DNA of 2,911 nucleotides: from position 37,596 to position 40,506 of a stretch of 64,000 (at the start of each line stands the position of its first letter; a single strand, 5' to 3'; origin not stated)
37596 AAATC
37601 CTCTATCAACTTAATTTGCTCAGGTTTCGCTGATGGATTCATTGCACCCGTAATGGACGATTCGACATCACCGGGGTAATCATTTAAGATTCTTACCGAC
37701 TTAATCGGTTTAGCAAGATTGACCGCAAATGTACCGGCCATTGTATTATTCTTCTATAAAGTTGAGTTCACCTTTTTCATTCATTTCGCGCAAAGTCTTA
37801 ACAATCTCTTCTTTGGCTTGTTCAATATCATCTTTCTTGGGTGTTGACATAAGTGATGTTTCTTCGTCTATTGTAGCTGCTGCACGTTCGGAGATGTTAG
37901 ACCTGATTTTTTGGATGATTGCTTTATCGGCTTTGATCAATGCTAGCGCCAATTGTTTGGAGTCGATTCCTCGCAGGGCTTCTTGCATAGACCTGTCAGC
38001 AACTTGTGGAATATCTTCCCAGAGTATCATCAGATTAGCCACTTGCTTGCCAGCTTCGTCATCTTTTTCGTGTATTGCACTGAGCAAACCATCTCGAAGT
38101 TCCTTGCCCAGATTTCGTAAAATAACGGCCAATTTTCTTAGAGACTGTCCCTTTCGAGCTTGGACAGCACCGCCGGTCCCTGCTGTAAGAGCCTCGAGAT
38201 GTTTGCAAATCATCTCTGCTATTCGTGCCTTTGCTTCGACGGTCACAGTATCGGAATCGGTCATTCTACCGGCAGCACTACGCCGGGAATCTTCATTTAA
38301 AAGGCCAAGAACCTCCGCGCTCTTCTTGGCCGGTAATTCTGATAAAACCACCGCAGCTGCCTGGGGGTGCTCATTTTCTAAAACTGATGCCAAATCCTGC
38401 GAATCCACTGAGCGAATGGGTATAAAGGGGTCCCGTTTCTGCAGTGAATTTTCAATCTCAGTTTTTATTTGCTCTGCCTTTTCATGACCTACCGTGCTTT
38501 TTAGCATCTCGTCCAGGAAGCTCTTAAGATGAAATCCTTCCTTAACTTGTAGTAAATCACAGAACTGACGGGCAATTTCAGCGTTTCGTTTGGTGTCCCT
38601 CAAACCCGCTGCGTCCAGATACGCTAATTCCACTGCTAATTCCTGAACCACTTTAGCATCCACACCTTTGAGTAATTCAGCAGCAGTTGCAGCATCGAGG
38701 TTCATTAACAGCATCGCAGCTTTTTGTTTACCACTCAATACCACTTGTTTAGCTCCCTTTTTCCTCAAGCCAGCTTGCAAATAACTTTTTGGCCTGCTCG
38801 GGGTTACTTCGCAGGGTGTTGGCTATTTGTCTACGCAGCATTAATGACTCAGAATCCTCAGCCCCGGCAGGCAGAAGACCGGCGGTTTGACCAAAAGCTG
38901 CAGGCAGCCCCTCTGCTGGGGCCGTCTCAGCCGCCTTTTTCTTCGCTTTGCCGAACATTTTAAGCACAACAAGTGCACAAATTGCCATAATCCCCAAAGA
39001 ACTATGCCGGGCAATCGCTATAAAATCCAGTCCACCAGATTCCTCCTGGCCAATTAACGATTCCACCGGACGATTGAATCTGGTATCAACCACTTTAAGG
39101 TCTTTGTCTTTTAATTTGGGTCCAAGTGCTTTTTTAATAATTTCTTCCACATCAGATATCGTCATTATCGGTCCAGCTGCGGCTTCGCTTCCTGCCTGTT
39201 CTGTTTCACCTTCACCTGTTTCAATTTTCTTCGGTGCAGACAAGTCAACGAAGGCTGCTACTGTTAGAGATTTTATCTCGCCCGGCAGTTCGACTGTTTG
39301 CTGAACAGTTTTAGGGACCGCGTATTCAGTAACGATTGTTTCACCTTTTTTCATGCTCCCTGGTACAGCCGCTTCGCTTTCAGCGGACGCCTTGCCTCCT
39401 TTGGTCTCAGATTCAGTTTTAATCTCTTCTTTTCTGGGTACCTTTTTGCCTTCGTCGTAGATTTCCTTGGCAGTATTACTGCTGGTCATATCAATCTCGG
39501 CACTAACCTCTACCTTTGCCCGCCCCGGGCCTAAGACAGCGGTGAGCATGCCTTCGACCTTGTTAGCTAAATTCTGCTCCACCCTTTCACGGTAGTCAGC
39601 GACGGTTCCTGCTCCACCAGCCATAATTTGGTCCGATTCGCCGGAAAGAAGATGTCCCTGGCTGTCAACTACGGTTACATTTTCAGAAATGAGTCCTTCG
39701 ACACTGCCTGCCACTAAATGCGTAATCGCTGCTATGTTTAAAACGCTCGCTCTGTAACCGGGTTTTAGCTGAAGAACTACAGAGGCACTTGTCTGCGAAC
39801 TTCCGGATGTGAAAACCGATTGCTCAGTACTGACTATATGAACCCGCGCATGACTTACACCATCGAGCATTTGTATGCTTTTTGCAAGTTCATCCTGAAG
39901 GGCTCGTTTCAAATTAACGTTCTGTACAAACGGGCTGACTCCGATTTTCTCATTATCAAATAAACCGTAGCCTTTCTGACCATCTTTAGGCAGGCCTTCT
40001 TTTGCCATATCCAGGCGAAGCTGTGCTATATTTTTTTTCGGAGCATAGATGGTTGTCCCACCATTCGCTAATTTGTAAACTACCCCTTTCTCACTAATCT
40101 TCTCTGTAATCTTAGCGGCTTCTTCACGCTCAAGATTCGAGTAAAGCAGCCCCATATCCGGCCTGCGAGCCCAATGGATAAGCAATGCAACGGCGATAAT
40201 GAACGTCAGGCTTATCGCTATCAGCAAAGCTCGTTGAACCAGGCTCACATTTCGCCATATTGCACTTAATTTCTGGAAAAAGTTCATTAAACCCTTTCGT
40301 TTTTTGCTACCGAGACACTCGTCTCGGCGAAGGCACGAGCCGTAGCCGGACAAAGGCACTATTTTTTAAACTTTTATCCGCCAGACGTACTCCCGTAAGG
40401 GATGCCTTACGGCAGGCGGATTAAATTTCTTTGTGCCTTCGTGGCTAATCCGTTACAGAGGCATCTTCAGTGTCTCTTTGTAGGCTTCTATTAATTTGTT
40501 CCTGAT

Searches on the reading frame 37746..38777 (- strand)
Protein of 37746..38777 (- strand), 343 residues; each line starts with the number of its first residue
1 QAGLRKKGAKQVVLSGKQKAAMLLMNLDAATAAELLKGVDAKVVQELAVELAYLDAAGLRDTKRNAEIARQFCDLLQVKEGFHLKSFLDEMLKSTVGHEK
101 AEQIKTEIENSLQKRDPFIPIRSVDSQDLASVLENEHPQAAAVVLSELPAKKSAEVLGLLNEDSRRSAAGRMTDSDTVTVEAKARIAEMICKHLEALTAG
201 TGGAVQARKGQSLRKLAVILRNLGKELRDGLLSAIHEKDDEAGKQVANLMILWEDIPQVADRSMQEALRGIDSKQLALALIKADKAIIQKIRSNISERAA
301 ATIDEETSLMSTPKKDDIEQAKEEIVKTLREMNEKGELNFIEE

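Call 17: search_protein_families(library=pfam, proteins=[window:37746-38777:-], max_evalue=0.001)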
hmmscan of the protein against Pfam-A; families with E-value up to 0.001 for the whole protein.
window:37746-38777:- (343 aa): 4 families
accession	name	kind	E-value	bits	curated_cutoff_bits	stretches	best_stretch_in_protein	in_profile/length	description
PF01706.21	FliG_C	-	1e-24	87.3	23.3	1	234-339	2-107/108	FliG C-terminal domain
PF14841.11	FliG_M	-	3.3e-17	62.9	25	1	127-198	2-73/76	FliG middle domain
PF14842.11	FliG_N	-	1.6e-16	61.2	25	1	14-115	2-102/104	FliG N-terminal domain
PF03448.22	MgtE_N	-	5.2e-05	24.2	25.9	0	121-167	46-92/102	MgtE intracellular N domain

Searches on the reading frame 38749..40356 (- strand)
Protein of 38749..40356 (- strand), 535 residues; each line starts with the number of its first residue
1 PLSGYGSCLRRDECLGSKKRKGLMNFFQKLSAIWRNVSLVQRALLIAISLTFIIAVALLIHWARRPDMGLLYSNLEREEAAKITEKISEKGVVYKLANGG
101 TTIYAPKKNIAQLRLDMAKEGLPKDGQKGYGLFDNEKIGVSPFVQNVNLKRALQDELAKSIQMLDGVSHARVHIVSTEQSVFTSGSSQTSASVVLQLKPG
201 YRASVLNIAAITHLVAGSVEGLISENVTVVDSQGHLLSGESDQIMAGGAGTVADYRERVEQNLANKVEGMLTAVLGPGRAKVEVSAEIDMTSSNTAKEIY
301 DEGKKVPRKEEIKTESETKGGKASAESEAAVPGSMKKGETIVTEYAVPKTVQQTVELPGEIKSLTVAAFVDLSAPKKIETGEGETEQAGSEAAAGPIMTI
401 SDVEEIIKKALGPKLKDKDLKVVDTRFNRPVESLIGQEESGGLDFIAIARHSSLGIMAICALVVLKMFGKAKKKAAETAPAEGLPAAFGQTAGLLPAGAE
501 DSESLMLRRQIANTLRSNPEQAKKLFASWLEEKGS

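Call 17: search_protein_families(library=pfam, proteins=[window:38749-40356:-], max_evalue=0.001)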
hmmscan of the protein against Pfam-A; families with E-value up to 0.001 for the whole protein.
window:38749-40356:- (535 aa): 2 families
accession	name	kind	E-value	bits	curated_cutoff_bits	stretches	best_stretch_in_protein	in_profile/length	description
PF01514.23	YscJ_FliF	-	4.4e-57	193.3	24.4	1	64-238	2-178/179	Secretory protein of YscJ/FliF family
PF08345.17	YscJ_FliF_C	-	6.2e-20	72.6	23.8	1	271-427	1-147/147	Flagellar M-ring protein C-terminal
